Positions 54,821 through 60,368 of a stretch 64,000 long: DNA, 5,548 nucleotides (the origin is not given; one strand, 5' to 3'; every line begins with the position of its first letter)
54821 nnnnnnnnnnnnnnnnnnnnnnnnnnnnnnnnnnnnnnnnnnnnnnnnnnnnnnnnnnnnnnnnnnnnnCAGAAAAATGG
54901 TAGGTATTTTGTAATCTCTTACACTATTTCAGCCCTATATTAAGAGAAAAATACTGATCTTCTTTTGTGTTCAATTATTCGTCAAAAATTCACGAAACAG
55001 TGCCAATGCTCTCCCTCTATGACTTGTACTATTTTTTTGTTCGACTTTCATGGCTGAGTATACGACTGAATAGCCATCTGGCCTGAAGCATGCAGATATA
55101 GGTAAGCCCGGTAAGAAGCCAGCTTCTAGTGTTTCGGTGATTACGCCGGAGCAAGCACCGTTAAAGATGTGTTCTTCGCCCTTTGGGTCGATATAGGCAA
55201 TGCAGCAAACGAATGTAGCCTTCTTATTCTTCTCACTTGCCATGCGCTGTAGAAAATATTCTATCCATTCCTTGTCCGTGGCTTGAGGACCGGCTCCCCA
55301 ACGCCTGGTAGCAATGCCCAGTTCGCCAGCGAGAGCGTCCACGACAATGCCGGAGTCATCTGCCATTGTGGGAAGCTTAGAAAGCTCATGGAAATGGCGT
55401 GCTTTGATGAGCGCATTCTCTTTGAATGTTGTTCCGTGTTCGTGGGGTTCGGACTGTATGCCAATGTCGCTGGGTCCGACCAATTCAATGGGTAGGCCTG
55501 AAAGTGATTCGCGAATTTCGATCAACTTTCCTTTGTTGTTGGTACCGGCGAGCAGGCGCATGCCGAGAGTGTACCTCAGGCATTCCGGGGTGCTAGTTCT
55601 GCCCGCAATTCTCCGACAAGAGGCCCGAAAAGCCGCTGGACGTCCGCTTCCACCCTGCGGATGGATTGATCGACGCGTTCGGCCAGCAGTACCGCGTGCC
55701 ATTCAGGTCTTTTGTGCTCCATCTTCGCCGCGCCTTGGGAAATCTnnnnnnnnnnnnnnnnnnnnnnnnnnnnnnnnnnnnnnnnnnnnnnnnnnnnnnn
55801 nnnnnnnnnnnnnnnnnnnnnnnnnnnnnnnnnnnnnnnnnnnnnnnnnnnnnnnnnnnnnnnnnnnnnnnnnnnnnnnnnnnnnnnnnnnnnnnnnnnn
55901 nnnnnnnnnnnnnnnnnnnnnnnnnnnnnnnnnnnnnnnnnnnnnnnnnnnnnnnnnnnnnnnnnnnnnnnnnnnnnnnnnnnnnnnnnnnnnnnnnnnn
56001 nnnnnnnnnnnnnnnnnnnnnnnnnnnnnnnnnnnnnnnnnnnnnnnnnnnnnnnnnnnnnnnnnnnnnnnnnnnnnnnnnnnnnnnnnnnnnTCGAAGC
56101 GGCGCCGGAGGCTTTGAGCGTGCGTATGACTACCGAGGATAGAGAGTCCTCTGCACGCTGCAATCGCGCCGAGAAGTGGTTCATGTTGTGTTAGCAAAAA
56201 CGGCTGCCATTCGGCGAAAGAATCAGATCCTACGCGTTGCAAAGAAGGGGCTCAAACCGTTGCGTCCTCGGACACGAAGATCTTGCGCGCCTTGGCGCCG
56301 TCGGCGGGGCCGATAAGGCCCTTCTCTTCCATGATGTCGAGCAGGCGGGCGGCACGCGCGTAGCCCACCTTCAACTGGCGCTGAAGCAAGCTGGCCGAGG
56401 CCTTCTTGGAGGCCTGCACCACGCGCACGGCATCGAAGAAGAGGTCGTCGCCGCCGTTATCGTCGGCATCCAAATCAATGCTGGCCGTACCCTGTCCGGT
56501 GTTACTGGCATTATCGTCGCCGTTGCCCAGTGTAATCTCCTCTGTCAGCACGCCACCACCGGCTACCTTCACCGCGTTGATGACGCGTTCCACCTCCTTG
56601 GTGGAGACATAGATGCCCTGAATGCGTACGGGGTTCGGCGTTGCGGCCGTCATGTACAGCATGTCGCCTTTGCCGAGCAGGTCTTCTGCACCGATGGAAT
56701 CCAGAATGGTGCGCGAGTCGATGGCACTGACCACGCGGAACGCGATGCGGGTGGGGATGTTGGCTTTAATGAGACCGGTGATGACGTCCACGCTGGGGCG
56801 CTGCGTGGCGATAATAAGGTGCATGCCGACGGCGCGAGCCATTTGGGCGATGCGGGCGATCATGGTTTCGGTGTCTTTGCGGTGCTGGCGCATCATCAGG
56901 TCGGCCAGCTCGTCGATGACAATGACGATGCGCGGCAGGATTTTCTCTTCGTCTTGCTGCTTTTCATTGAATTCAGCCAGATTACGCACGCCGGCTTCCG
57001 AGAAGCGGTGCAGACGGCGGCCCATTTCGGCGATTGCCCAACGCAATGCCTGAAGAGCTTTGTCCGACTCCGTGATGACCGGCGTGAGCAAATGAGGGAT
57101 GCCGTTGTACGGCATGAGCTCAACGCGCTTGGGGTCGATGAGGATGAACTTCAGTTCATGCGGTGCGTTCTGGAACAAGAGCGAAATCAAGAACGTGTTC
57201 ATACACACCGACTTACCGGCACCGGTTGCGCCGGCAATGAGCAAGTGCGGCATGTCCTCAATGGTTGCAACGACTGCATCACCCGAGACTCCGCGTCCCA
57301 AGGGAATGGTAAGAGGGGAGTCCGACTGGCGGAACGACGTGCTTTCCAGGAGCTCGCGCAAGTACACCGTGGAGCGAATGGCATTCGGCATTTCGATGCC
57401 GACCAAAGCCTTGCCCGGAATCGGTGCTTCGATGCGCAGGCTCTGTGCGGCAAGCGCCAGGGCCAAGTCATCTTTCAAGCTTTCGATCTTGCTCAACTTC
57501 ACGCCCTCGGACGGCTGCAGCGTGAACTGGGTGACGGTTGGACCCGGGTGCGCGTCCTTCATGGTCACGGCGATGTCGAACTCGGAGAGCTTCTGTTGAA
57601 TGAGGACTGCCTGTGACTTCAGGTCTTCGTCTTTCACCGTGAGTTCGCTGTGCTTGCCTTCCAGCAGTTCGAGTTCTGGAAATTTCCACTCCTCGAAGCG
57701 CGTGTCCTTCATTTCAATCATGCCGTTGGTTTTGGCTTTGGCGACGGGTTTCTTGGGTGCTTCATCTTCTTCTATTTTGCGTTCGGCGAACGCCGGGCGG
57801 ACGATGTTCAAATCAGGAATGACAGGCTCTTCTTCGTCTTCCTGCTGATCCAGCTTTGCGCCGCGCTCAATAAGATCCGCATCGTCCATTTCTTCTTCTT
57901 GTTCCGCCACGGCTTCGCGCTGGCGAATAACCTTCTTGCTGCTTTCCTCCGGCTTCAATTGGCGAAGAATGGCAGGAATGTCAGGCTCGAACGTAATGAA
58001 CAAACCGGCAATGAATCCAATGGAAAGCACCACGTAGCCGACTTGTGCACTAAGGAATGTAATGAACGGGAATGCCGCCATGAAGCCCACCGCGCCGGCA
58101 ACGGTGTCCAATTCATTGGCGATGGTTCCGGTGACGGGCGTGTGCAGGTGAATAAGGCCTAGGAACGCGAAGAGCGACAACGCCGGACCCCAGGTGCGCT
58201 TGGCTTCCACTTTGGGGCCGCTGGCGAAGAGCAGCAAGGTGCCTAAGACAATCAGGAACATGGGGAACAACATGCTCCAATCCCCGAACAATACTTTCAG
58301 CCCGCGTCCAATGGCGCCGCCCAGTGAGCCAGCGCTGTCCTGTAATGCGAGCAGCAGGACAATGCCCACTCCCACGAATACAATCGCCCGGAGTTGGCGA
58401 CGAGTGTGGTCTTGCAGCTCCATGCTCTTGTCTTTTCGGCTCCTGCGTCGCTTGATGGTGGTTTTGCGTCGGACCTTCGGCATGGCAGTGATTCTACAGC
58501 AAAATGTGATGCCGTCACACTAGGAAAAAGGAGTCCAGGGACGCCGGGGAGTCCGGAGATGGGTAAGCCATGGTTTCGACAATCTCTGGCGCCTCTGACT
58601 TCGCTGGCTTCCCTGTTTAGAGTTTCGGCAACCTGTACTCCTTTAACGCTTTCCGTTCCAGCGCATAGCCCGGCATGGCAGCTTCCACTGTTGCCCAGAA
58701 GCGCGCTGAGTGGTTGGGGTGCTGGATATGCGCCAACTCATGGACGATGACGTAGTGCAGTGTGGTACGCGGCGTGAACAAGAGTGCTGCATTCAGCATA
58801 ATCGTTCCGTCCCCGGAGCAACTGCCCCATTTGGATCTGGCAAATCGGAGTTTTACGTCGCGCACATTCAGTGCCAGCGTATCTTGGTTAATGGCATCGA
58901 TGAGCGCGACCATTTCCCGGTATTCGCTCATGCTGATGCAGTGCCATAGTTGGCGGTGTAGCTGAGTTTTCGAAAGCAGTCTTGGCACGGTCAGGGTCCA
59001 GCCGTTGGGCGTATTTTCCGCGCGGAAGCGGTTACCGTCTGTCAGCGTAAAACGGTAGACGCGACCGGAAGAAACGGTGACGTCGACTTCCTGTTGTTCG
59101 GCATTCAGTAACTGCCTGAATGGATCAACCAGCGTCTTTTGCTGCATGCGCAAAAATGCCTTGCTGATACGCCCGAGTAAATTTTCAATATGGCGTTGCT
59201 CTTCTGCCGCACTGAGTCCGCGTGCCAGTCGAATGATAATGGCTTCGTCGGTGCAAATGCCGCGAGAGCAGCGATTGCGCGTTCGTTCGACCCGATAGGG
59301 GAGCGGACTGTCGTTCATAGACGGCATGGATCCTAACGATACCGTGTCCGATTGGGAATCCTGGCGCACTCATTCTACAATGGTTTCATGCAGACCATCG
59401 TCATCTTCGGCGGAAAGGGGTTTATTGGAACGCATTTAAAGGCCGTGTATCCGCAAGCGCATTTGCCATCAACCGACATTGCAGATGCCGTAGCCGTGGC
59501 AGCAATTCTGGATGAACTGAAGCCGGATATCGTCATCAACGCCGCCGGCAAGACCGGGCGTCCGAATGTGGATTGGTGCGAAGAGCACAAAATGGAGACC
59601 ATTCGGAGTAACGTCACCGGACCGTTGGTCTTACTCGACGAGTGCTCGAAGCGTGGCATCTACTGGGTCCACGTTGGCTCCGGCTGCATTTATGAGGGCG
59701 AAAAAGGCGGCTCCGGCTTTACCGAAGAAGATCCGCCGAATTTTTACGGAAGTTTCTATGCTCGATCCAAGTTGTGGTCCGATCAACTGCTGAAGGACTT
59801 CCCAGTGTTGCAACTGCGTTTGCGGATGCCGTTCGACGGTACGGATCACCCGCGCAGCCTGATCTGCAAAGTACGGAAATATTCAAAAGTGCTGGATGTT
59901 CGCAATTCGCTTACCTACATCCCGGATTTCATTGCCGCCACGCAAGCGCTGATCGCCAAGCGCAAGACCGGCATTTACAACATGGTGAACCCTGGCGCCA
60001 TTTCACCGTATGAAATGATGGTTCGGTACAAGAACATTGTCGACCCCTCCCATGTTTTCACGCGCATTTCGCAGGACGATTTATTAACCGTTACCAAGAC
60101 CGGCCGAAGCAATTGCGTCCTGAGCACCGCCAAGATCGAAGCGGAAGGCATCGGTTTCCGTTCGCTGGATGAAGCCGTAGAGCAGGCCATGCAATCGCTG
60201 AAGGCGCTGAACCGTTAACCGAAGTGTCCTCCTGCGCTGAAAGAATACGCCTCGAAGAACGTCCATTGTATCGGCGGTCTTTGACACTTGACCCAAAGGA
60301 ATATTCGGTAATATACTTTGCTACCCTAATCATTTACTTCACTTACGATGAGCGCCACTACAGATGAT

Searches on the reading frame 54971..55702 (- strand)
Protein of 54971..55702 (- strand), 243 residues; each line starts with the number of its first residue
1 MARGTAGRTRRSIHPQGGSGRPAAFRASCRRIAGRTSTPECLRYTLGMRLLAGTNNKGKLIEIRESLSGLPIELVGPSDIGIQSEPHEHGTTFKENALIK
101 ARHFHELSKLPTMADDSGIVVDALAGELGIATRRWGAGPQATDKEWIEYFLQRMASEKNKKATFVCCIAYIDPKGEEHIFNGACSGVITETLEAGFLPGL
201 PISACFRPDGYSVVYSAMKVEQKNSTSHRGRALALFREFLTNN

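Call 76: search_protein_families(library=pfam, proteins=[window:54971-55702:-], max_evalue=0.00001)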
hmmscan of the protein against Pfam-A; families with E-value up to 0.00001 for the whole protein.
window:54971-55702:- (243 aa): 1 family
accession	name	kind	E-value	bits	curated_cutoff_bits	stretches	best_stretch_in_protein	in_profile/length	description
PF01725.21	Ham1p_like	-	1.2e-43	149.6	22.5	1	53-238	4-185/186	Ham1 family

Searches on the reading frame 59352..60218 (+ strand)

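Call 76: search_protein_families(library=pfam, proteins=[window:59352-60218:+], max_evalue=0.00001)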
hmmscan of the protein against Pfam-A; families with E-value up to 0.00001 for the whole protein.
window:59352-60218:+ (288 aa): 3 families
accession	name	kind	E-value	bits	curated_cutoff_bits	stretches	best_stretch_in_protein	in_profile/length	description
PF04321.23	RmlD_sub_bind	-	1.6e-19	70.5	27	1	15-283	2-285/287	RmlD substrate binding domain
PF01370.27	Epimerase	-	2.1e-17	63.8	20.9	1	16-149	1-155/240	NAD dependent epimerase/dehydratase family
PF16363.11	GDP_Man_Dehyd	-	1.7e-08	34.7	27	1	35-149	53-166/332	GDP-mannose 4,6 dehydratase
